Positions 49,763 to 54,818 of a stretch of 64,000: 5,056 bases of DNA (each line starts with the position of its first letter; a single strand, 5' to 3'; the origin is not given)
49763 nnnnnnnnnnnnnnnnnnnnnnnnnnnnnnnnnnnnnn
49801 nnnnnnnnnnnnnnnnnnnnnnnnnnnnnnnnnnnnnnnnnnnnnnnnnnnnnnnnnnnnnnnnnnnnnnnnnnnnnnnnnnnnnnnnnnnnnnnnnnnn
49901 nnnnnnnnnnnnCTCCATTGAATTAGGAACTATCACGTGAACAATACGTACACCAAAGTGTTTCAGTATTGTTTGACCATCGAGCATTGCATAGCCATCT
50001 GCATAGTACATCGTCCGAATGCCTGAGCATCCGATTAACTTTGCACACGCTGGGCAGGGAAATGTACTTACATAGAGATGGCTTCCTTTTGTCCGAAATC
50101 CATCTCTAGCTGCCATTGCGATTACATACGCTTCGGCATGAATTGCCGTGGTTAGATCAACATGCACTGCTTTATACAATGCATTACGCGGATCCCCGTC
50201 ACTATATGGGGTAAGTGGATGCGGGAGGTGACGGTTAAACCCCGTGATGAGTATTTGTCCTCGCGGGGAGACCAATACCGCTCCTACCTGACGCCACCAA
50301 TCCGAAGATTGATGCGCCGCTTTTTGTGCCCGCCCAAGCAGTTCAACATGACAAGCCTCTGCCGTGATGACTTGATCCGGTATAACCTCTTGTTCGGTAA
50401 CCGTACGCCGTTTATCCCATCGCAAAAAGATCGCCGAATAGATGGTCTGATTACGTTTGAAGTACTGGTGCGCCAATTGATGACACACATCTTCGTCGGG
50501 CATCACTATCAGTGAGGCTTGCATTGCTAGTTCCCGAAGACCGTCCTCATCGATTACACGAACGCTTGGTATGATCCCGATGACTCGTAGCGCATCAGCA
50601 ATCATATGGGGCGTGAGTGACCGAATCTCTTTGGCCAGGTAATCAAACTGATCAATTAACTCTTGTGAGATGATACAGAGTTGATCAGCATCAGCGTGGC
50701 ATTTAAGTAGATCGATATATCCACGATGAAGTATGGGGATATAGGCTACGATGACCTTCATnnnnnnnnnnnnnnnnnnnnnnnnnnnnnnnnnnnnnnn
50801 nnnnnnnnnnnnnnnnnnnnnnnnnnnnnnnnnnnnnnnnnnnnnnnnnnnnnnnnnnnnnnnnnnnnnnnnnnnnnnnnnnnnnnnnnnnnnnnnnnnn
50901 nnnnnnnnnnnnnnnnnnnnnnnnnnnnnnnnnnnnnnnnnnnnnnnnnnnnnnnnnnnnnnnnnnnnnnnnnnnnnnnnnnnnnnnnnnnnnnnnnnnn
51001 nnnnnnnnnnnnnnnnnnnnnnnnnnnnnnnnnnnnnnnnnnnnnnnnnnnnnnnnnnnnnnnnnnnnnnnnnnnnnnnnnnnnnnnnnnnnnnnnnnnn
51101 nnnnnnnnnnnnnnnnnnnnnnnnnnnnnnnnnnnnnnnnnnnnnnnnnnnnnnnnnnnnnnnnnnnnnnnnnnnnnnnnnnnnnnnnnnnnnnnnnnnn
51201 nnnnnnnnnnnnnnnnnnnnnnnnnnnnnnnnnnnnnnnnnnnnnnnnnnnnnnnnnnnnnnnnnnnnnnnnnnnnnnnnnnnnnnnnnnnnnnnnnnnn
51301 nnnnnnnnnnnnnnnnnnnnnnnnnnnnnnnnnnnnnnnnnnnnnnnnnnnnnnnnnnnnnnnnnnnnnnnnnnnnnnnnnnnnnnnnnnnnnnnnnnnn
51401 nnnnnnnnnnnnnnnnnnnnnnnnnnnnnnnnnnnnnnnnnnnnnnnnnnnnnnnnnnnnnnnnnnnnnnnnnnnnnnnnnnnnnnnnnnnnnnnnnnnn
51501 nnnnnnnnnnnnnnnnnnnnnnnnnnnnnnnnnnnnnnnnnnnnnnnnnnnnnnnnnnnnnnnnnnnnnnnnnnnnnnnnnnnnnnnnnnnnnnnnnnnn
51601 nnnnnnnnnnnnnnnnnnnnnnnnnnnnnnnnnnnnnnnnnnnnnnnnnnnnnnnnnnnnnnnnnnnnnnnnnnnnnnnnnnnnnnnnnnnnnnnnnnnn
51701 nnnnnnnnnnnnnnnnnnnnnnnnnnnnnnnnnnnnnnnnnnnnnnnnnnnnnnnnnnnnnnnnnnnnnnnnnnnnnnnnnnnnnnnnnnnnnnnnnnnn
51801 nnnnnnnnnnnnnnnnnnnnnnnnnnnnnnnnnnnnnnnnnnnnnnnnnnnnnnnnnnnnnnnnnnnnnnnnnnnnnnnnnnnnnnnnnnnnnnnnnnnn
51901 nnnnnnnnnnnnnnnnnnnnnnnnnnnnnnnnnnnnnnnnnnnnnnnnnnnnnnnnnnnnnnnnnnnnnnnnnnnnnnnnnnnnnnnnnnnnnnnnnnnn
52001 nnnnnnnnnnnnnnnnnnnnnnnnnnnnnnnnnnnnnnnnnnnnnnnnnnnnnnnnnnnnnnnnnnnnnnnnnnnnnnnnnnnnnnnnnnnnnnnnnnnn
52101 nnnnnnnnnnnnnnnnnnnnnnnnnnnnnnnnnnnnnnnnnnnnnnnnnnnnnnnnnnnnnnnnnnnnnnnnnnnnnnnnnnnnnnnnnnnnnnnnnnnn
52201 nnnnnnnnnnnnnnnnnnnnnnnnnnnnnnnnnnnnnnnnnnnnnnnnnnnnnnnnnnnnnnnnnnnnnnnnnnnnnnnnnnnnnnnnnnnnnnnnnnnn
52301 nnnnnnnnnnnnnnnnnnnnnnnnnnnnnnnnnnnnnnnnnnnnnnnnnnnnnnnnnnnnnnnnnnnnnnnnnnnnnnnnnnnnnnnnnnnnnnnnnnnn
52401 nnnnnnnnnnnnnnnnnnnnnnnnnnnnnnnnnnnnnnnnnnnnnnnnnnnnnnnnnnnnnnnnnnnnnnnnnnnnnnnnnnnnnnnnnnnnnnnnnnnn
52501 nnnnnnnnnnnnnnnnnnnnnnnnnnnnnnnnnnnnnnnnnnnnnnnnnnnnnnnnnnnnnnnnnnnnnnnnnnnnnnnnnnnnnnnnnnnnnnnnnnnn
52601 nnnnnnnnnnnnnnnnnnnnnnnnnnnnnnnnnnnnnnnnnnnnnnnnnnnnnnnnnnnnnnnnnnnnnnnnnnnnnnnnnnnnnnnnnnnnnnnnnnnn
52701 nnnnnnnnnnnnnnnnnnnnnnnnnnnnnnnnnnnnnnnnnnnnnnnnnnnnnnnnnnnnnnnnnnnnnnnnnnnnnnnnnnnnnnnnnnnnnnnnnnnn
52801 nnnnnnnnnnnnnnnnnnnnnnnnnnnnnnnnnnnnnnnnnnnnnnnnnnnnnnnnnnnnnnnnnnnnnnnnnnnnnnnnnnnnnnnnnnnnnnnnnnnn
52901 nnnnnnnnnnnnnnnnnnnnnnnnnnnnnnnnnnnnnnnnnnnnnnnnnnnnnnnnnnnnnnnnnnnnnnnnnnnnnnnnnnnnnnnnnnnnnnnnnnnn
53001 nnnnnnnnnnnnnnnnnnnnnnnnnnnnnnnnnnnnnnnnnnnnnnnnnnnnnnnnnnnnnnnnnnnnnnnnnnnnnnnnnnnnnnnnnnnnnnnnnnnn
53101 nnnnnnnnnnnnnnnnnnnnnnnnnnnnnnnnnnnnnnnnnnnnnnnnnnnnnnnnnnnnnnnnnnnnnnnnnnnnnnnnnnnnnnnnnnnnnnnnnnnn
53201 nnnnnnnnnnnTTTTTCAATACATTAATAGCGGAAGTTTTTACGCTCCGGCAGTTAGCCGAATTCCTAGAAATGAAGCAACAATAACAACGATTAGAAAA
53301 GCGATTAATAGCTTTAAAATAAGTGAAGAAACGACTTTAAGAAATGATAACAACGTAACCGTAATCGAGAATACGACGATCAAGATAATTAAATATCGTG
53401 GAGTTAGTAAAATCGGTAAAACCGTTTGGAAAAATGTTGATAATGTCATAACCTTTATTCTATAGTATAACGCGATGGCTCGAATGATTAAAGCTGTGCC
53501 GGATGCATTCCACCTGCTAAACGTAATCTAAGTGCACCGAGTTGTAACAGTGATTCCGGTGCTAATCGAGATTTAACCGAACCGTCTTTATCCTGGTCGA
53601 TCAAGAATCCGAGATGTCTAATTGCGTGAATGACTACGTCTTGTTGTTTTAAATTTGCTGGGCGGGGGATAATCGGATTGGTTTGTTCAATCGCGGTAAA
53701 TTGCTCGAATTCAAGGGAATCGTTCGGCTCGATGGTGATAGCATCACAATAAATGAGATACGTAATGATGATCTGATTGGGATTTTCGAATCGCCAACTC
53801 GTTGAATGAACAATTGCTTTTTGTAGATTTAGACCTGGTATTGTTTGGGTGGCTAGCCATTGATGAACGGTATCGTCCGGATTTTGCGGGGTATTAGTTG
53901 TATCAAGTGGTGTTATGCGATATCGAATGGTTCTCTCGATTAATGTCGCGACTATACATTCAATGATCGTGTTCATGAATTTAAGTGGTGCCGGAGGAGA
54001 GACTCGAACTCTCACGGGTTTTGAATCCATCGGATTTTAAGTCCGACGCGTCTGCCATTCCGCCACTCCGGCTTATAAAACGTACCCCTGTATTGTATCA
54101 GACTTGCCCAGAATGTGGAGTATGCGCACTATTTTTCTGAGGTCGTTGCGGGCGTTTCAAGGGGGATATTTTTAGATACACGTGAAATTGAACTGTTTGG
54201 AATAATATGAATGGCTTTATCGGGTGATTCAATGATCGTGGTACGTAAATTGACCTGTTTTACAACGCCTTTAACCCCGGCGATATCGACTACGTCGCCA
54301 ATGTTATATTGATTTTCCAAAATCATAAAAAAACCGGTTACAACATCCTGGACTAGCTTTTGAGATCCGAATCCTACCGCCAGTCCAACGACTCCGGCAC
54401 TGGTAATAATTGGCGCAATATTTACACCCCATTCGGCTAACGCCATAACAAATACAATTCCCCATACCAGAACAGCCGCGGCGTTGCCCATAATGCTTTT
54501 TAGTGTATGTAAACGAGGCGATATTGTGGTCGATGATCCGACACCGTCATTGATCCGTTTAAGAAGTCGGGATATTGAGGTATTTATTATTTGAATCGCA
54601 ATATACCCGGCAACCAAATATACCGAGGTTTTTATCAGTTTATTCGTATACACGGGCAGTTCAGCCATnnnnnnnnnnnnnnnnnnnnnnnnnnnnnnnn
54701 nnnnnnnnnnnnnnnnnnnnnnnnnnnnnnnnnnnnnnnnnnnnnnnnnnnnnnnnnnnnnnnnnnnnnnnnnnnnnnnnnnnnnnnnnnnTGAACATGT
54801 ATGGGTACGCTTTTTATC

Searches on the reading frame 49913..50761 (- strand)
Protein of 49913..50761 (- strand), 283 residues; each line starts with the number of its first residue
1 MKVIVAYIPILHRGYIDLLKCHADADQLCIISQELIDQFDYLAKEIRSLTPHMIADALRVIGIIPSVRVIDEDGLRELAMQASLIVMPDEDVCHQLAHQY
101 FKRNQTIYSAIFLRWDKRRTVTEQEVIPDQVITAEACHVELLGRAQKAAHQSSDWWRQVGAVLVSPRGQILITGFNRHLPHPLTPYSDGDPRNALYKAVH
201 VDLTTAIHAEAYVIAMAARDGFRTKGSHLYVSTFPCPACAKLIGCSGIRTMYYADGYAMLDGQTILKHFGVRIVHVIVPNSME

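Call 110: search_protein_families(library=padloc, proteins=[window:49913-50761:-], max_evalue=0.001)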
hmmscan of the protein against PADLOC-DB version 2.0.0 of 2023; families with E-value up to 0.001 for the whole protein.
window:49913-50761:- (283 aa): 1 family
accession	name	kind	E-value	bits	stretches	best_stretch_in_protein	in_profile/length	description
PDLC02373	dCTPase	-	2.4e-21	74.3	2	204-262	436-494/630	-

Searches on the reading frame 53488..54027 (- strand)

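Call 62: search_protein_families(library=pfam, proteins=[window:53488-54027:-], max_evalue=0.01)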
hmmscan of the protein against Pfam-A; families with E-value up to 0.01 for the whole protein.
window:53488-54027:- (179 aa): 1 family
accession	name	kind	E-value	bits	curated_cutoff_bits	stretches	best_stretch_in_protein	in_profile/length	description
PF11536.14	DUF3226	-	0.0091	16.2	27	0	49-90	161-202/208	Protein of unknown function (DUF3226)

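Call 63: search_protein_families(library=padloc, proteins=[window:53488-54027:-], max_evalue=0.01)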
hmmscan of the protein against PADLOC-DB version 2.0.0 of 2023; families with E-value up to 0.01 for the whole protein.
window:53488-54027:- (179 aa): 0 families

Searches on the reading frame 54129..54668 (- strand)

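Call 62: search_protein_families(library=pfam, proteins=[window:54129-54668:-], max_evalue=0.01)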
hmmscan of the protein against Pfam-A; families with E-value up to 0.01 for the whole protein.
window:54129-54668:- (179 aa): 2 families
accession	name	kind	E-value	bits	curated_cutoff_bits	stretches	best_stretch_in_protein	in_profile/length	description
PF00924.24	MS_channel_2nd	-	1.7e-19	70.1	20.2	1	105-162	2-59/68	Mechanosensitive ion channel, beta-domain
PF21088.3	MS_channel_1st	-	1.3e-09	38.3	23.1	1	64-103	3-42/42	Mechanosensitive ion channel, transmembrane helices 2/3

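Call 63: search_protein_families(library=padloc, proteins=[window:54129-54668:-], max_evalue=0.01)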
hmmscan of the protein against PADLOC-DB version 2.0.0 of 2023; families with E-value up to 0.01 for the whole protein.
window:54129-54668:- (179 aa): 0 families
